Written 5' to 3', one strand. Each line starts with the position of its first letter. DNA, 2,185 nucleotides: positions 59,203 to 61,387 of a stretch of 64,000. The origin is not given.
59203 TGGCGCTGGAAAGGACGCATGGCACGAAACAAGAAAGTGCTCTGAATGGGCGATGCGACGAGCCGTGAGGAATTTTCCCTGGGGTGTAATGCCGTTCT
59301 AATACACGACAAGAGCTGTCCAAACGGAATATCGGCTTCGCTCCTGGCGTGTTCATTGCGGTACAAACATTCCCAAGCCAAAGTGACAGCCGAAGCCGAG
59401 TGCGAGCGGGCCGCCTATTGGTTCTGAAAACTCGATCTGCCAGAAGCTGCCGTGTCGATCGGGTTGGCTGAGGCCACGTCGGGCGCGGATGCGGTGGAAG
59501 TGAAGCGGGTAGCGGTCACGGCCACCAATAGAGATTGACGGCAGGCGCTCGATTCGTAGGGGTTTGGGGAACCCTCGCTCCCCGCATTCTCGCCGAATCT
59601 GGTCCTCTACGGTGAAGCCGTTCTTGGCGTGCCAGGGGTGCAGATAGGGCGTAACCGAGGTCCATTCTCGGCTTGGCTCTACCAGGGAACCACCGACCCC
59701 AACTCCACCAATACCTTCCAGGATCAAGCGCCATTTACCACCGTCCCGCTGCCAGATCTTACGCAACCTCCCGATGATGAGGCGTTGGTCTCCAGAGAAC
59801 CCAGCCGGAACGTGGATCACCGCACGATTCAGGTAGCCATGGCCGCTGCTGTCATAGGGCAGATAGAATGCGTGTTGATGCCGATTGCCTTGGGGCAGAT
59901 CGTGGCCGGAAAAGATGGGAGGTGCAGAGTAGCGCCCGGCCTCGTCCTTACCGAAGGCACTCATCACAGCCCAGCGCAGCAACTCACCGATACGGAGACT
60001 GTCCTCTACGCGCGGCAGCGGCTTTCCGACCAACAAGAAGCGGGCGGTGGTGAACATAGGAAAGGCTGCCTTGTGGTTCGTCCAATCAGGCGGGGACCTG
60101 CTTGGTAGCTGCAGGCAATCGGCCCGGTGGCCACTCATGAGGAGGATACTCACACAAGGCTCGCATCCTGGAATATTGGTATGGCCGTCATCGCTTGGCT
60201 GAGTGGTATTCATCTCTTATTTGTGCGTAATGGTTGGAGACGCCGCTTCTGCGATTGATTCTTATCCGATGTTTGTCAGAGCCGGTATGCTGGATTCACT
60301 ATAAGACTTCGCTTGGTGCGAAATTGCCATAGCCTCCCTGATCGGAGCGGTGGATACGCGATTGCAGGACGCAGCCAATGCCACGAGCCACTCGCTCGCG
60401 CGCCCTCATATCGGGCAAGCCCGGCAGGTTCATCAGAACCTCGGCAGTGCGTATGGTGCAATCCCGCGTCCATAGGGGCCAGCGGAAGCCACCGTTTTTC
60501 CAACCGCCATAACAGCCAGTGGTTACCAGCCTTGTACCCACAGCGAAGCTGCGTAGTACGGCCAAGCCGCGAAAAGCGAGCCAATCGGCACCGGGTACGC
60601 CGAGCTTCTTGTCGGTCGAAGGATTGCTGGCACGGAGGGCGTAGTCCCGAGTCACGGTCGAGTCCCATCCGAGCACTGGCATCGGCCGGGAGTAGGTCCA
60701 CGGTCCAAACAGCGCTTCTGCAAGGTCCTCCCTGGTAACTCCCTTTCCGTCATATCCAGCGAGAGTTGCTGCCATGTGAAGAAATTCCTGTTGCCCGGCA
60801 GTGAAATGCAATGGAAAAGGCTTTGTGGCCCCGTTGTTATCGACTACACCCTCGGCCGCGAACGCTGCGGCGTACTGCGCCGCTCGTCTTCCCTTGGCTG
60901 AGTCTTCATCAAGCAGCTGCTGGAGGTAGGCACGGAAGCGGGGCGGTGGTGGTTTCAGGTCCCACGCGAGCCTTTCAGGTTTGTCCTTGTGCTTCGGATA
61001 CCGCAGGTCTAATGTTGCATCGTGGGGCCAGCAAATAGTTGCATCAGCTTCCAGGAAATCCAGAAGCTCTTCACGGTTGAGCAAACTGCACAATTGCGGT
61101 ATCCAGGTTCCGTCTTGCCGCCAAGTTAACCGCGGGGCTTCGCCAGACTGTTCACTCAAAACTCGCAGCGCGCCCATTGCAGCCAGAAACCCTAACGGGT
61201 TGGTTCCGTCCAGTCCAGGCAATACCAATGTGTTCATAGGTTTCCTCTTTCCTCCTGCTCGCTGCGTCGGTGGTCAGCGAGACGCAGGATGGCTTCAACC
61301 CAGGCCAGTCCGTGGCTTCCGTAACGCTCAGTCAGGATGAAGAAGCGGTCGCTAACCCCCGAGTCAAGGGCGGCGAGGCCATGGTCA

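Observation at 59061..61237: Type I-G/I-U-like CRISPR-Cas locus with only two small effector genes and no Cas8/Csx17-sized gene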

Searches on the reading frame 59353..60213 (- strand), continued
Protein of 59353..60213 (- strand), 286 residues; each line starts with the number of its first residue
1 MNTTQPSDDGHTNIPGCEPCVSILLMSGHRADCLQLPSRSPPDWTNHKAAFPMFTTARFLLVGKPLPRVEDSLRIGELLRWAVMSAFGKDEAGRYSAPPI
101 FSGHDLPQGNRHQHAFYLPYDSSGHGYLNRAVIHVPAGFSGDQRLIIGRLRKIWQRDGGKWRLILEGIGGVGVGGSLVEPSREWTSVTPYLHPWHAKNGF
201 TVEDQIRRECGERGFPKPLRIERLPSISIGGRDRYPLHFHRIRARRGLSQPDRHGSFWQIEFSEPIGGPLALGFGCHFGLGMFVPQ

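Call 100: search_protein_families(library=padloc, proteins=[L007:6442-7398:+, L010:7807-8736:+, L095:451-1392:+, L004:6698-8974:+], max_evalue=0.001)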
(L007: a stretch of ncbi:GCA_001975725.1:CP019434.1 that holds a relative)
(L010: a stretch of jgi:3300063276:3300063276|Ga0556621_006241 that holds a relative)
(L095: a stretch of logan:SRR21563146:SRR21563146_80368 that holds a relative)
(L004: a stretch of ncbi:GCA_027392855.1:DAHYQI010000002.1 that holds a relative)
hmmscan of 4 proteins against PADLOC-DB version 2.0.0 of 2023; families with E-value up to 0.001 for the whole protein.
L007:6442-7398:+ (318 aa): 3 families
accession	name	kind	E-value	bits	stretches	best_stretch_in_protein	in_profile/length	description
PDLC00996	Cas8g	-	1.7e-43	147.4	1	4-302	2-269/282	"CRISPR-associated protein GSU0052/csb3, Dpsyc system"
PDLC01375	Cas8g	-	1.3e-34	117.7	1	6-304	2-249/250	CAS-I-U; effector_LS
PDLC01429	Cas8g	-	2e-10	38.3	1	6-46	11-48/296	CAS-I-U; effector_LS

L010:7807-8736:+ (309 aa): 1 family
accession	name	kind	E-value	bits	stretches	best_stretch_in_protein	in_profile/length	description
PDLC01514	Cas8g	-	3.5e-80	267.7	1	12-308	3-286/287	CAS-I-U; effector_LS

L095:451-1392:+ (313 aa): 1 family
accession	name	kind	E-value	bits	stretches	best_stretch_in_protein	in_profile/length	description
PDLC01514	Cas8g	-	1e-69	233.3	1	12-312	3-286/287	CAS-I-U; effector_LS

L004:6698-8974:+ (758 aa): 2 families
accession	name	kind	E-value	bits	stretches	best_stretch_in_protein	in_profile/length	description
PDLC01026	Cas8g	-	7.6e-142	472.6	1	2-737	34-703/718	"CRISPR-associated protein Csx17, subtype Dpsyc"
PDLC01377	Cas8g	-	1e-136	455.2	1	2-710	19-613/613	CAS-I-U; effector_LS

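Call 104: search_protein_representatives(protein=window:59356-60057:-)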
Query: 234 residues. Proteins with E-value up to 0.001 (for the whole library): 2070; up to 1e-10: 979; up to 1e-30: 99. The best 150 are listed.
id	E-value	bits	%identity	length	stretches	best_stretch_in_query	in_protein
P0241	4.5e-92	324.8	62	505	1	2-233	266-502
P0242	1.9e-75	270.3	55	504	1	4-234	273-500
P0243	3.4e-71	256.3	52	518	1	3-233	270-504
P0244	1.2e-70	254.5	52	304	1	3-231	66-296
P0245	4.3e-68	246.2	50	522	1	3-232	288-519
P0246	1.0e-67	244.9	52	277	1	4-234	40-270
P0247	4.6e-66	239.5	48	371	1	3-234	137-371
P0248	1.1e-64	235.1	49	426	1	3-232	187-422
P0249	5.6e-64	232.7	50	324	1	17-232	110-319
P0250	1.3e-62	228.3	48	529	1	5-234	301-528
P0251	1.4e-60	221.6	46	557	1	3-233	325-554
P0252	1.5e-60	221.5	49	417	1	4-233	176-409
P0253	2.0e-60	221.1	49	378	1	3-233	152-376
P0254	5.9e-60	219.5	50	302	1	23-233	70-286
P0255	1.8e-59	218.0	48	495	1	4-233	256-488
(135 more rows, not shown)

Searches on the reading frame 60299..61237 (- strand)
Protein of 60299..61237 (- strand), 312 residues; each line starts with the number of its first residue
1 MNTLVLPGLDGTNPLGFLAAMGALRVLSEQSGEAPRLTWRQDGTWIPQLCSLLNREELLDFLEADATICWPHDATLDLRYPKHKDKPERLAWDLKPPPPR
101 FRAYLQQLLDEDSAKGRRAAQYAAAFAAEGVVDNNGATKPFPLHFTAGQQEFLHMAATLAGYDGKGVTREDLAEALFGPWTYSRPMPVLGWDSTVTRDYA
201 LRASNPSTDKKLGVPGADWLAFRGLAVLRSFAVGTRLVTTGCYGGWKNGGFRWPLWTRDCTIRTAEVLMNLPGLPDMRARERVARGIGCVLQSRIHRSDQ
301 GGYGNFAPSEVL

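Call 5: search_protein_families(library=ncbifam, proteins=[window:60299-61237:-], max_evalue=1)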
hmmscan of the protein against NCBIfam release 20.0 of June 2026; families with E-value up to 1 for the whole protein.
window:60299-61237:- (312 aa): 1 family
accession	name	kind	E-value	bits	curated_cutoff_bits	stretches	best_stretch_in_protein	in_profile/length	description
NF049934.1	adjac_Cas3_IG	equivalog_domain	4.5e-97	325.3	65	1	6-309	1-298/299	type I-G CRISPR-associated protein, Cas3-extension family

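Call 6: search_protein_families(library=pfam, proteins=[window:60299-61237:-], max_evalue=1)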
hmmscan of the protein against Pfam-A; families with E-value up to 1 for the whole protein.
window:60299-61237:- (312 aa): 0 families

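Call 11: find_encoding_contigs(protein=window:60299-61237:-, flank=10000, max_places=6)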
Protein window:60299-61237:- (312 aa): 1 contig read that carries it; 1 place shown.
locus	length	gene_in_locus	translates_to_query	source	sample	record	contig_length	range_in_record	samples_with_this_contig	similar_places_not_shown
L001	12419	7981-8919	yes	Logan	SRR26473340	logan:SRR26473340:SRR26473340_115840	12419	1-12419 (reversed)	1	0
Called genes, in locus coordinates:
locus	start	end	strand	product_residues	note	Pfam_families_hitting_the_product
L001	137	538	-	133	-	PF01850:PIN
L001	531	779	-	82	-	PF02604:PhdYeFM_antitox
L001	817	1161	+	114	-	PF25213:HVO_A0261_N (weak), PF08279:HTH_11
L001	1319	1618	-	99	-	PF14384:BrnA_antitoxin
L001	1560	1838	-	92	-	PF04365:BrnT_toxin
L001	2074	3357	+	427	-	PF09617:Cas_GSU0053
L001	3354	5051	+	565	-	PF09609:Cas_GSU0054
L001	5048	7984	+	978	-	PF22590:Cas3-like_C_2, PF18019:Cas3_HD (weak)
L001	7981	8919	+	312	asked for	-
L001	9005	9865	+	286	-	-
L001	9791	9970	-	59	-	-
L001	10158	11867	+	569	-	PF12705:PDDEXK_1 (weak), PF01930:Cas_Cas4, PF01867:Cas_Cas1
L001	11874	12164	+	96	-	PF09827:CRISPR_Cas2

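Call 13: search_protein_families(library=padloc, proteins=[window:60299-61237:-, L001:2074-3357:+, L001:3354-5051:+, L001:5048-7984:+], max_evalue=0.1)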
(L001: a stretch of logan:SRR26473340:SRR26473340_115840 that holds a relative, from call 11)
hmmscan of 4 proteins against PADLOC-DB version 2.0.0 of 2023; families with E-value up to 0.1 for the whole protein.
window:60299-61237:- (312 aa): 1 family
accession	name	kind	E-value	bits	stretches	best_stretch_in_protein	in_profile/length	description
PDLC01514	Cas8g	-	4.6e-73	244.3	1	1-311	1-285/287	CAS-I-U; effector_LS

L001:2074-3357:+ (427 aa): 4 families
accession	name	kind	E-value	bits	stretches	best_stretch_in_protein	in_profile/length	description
PDLC01630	Cas7g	-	2.9e-49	165.1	1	25-199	3-151/153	CAS-I-U; effector_G7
PDLC01351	Cas7g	-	2.5e-24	84.1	1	28-197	8-138/143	CAS-I-U; effector_G7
PDLC00994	Cas7g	-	7.1e-20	69.7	1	28-198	8-170/178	"CRISPR-associated protein GSU0053/csb1, Dpsyc system"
PDLC01291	Cas7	-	1.3e-16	59.5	1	28-196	8-141/151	CAS-I-U; effector_G7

L001:3354-5051:+ (565 aa): 9 families
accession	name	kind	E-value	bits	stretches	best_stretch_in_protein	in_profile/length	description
PDLC01777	Cas56g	-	2.2e-118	394.2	1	2-562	1-429/431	-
PDLC00995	Cas56g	-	1.2e-76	256.9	1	2-559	1-491/492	"CRISPR-associated protein GSU0054/csb2, Dpsyc system"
PDLC01410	Cas56g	-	3.7e-71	238.9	1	2-562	1-429/431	CAS-I-U; effector_G5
PDLC01347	Cas5g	-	8.5e-43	145.3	1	19-559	5-374/374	CAS-I-U; effector_G5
PDLC01626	Cas56g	-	1.5e-35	121.3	2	160-559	80-412/412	CAS-I-U; effector_G5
PDLC01778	Cas56g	-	3.6e-23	80.9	2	190-559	108-447/449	-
PDLC01776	Cas56g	-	7.9e-14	49.2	2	176-400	100-338/497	-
PDLC01280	Cas5g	-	3e-13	47.7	1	442-555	283-384/384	CAS-I-U; effector_G5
PDLC01779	Cas56g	-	0.0065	13.3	0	5-46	3-47/483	-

L001:5048-7984:+ (978 aa): 33 families (the best 25 are shown)
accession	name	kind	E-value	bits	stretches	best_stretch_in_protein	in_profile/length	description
PDLC01769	Cas3g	-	1.8e-233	775.8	1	4-973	3-835/836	-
PDLC00939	Cas3g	-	3e-129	430.5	2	7-509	2-508/864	"CRISPR-associated helicase Cas3, subtype Dpsyc"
PDLC01309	Cas3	-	2.4e-109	364.6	2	8-642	2-517/710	CAS-I-U; effector_G3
PDLC01770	Cas3g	-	5e-95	317.5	2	8-507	2-439/733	-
PDLC01761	Cas3b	-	1.5e-34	117.8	2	284-436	438-574/705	-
PDLC01710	Cas3a1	-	1.1e-30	104.8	1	287-411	440-559/745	Cas3_1_CAS-I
PDLC01767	Cas3e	-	8.5e-30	101.8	2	263-402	401-523/680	-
PDLC01765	Cas3c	-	1.3e-28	98.3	2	275-426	358-487/612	-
PDLC01757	Cas3b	-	2.1e-28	97.3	2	273-408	379-504/676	-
PDLC01762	Cas3b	-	2.9e-27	93.6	2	281-412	437-552/692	-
PDLC02079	Cas3b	-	3.7e-27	92.8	2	282-400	419-531/691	-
PDLC01252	Cas3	-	1.6e-23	81.7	1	279-412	185-302/324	CAS-I; effector_G3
PDLC00938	Cas3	-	1e-22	78.8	1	280-398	209-320/358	CRISPR-associated helicase Cas3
PDLC01759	Cas3b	-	5e-22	76.4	2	292-404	440-543/711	-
PDLC02081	Cas3b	-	1.6e-20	71.2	1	294-413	417-531/705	-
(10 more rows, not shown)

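Call 26: find_homologous_proteins(query=window:60299-61237:-, max_evalue=0.001)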
Query window:60299-61237:- (312 aa): 1560 proteins with E <= 0.001 among 8000 candidates; the best 120 are listed.
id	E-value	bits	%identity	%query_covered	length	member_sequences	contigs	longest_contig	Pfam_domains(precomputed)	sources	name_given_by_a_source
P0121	9.1e-215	730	100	100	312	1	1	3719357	-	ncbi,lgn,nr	ncbi:MAG: hypothetical protein U5S82_12465 [Gammaproteobacteria bacterium]|nr:hypothetical protein [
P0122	7.2e-137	474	69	100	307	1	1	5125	-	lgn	-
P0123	1.4e-128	447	65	100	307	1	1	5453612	-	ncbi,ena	-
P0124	1.3e-108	381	58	98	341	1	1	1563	-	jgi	jgi:hypothetical protein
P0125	1.7e-103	365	57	100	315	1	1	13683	-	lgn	-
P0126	1.9e-102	361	55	100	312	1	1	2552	-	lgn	-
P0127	1.5e-101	358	54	100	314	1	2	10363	-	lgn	-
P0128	4.9e-101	356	55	100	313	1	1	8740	-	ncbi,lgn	-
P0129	2.1e-99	351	56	100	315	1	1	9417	-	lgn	-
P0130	5.9e-99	350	54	99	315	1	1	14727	-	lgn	-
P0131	4.4e-98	347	56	99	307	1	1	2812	-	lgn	-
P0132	5.1e-98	347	56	100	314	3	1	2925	-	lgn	-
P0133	1.4e-97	345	56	99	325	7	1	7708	-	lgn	-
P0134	8.3e-97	343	55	100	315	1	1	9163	-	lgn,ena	-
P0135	2.0e-96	341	55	100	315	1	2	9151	-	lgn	-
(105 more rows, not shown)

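Call 28: find_related_loci(query=A1, collection=genome_contigs, flank=10000)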
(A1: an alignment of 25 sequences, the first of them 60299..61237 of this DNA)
Query A1 (312 aa) in genome_contigs; peptide patterns used: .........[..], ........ (x = any residue, [..] = any of these).
182 stretches matched a pattern; 125 encode a relative of the query (tblastn E <= 1e-3); the best 80 are kept; 80 distinct loci.
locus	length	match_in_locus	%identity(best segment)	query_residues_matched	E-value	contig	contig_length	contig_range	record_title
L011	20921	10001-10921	65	1-312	4e-123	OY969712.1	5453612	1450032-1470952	MAG: uncultured Gammaproteobacteria bacterium isolate MFD02416.bin.1.163 genome assembly, chromosome: 1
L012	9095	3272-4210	56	1-312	1e-99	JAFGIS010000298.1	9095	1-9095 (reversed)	MAG: Polyangiaceae bacterium isolate Zod_Metabat.23 k87_6094585, whole genome shotgun sequence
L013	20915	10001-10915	53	1-311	6e-94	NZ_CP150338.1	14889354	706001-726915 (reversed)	Sorangium sp. So ce388 chromosome, complete genome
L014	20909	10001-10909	51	1-312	1e-93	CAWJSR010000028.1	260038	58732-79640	MAG: uncultured delta proteobacterium isolate MFD00905.bin.2.49 genome assembly, contig: contig_5060, whole genome shotg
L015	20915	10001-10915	50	2-312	6e-93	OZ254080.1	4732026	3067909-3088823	MAG: Pseudomonadales bacterium isolate 7f94601b-d47d-4f97-bff7-5e062582eddd genome assembly, chromosome: 1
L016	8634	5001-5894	52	1-312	6e-92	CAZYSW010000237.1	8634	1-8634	MAG TPA_asm: uncultured Nannocystaceae bacterium isolate SRP268622_co1_44 genome assembly, contig: NODE_19820_length_863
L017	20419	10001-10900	53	1-312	1e-91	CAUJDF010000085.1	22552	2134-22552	MAG: Myxococcota bacterium isolate KLAP118 genome assembly, contig: KLAP118_279819, whole genome shotgun sequence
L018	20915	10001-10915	53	1-311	3e-91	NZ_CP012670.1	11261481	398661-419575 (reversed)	Sorangium cellulosum strain So ceGT47 chromosome, complete genome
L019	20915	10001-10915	52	1-311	5e-91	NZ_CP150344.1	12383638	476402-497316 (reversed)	Sorangium sp. So ce513 chromosome, complete genome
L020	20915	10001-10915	52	1-311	5e-90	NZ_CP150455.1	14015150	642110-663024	Sorangium sp. So ce131 chromosome, complete genome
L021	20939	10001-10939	51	1-311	1e-88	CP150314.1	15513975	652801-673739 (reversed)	Sorangium sp. So ce134 chromosome, complete genome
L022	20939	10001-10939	52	1-311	7e-89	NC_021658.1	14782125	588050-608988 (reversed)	Sorangium cellulosum So0157-2, complete sequence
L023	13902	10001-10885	53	1-311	1e-88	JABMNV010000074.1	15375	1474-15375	MAG: Acidobacteria bacterium isolate bin.564 k141_1532566, whole genome shotgun sequence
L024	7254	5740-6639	50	1-312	4e-88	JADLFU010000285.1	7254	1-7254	MAG: Polyangiaceae bacterium isolate SJ398 c_000001708536, whole genome shotgun sequence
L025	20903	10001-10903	50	1-311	1e-87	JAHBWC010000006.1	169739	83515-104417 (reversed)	MAG: Labilithrix sp. isolate ACE_MYX7 MYX7_6, whole genome shotgun sequence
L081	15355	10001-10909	43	6-312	6e-60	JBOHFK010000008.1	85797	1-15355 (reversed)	MAG: Pseudonocardiaceae bacterium isolate SE1530_metabat2.bin.11 NODE_37_length_85797_cov_3.698319, whole genome shotgun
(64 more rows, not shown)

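Call 39: search_solved_structures(query=A1, max_evalue=10, show_alignments=2)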
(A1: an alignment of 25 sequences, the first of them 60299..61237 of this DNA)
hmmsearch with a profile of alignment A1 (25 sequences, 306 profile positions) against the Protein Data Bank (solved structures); distinct sequences matched with E-value up to 10: 0.

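Call 50: predict_structure(alignment_id=A1)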
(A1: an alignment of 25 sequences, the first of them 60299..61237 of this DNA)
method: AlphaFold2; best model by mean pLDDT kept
length: 312 residues; sequences in the alignment: 25
mean_pLDDT: 85.3   pTM: 0.89
mean pLDDT of the five models: 85.3, 84.7, 83.7, 83.3, 77.8
residues with pLDDT >= 90: 164; 70-90: 98; 50-70: 39; < 50: 11
segments of 3 or more residues with pLDDT < 50: 197-202, 299-302
pLDDT, mean of each block of 10 residues (from residue 1): 95 95 95 93 95 97 93 90 90 86 90 88 72 66 58 91 92 95 85 63 56 91 91 78 80 96 95 91 95 72 71 92
secondary structure, 60 per line:
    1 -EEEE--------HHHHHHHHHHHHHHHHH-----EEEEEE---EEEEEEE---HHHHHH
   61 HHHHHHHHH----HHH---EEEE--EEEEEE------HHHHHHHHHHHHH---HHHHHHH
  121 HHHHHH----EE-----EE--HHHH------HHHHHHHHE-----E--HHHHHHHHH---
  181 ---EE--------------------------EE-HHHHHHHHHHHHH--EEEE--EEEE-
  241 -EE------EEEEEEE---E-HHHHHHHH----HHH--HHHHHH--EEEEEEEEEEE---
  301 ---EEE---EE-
elements in order: E2-5 H14-30 E36-41 E45-51 H55-69 E80-83 E86-91 H98-110 H114-126 H142-145 H152-159 H169-177 H215-227 E230-233 E236-239 E250-256 H262-269 H279-284 E287-297 E304-306

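Call 65: find_encoding_contigs(protein=P0122, flank=10000, max_places=2)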
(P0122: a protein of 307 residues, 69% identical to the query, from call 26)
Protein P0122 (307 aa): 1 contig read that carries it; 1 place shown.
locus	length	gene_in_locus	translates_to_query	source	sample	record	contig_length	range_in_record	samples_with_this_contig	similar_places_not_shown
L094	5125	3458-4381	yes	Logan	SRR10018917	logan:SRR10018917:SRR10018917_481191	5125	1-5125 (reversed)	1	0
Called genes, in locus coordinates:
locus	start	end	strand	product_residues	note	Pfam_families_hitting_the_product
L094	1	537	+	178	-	?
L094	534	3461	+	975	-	PF22590:Cas3-like_C_2, PF18019:Cas3_HD (weak)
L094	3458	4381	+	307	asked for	-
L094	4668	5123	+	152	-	?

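Call 73: search_protein_families(library=ncbifam, proteins=[L001:2074-3357:+, L001:3354-5051:+, L001:5048-7984:+], max_evalue=0.001)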
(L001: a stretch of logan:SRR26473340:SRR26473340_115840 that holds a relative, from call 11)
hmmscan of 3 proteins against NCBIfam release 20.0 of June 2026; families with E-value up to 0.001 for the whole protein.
L001:2074-3357:+ (427 aa): 1 family
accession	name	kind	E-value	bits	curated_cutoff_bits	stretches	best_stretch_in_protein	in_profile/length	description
TIGR02570.1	cas7_GSU0053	equivalog_domain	2.7e-19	69.7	38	1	28-198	8-170/178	type I-G CRISPR-associated RAMP protein Csb1/Cas7g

L001:3354-5051:+ (565 aa): 1 family
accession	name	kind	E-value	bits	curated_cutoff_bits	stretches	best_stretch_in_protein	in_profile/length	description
TIGR02165.1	cas5_6_GSU0054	equivalog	4.7e-76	256.9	45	1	2-559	1-491/492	type I-G CRISPR-associated protein Csb2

L001:5048-7984:+ (978 aa): 5 families
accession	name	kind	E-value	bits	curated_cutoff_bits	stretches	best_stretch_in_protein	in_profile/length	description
TIGR02621.3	cas3_GSU0051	exception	2.4e-220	734.6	400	1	8-971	1-854/854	type I-G CRISPR-associated helicase/endonuclease Cas3g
TIGR01587.1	cas3_core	equivalog_domain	3.9e-22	78.8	102.45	1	280-398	209-320/358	CRISPR-associated helicase Cas3'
NF007248.0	PRK09694.1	equivalog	4.7e-17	61.3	569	1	280-397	547-662/878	CRISPR-associated helicase/endonuclease Cas3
TIGR01596.1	cas3_HD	equivalog_domain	2.7e-15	56.9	43.45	1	772-906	1-107/178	CRISPR-associated endonuclease Cas3''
TIGR03158.1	cas3_cyano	exception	0.00029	20.1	69.1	1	350-394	312-356/357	type I-D CRISPR-associated helicase Cas3'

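Call 100: search_protein_families(library=padloc, proteins=[L081:9983-10924:+], max_evalue=0.001)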
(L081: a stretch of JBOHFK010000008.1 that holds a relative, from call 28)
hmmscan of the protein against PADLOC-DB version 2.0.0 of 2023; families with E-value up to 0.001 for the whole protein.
L081:9983-10924:+ (313 aa): 1 family
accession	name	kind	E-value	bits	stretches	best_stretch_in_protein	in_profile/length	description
PDLC01514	Cas8g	-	6.3e-66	220.9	1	3-308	2-285/287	CAS-I-U; effector_LS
